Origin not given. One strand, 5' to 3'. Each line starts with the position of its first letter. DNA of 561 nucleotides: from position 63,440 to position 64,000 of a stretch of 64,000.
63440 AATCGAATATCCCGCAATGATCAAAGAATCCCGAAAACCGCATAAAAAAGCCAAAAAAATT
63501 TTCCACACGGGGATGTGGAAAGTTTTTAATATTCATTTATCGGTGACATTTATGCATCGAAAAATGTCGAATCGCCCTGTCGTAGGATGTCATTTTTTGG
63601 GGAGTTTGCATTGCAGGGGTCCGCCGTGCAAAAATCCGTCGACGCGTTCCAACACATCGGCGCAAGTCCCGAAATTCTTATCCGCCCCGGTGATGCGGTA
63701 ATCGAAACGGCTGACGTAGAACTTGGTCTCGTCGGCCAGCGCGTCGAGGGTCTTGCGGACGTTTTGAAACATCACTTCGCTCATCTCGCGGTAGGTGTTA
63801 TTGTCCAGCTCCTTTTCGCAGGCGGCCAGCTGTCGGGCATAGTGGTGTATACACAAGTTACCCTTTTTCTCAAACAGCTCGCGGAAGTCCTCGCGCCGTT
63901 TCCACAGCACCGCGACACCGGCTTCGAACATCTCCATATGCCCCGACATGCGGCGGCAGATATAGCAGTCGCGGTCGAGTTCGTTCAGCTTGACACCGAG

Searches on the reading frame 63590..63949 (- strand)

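Call 29: search_protein_families(library=pfam, proteins=[window:63590-63949:-], max_evalue=0.01)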
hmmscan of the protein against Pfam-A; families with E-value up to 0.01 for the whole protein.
window:63590-63949:- (119 aa): 1 family
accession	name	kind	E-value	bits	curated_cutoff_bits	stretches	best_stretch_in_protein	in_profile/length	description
PF19538.4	DUF6062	-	6.4e-17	62.2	27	1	5-109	136-238/243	Family of unknown function (DUF6062)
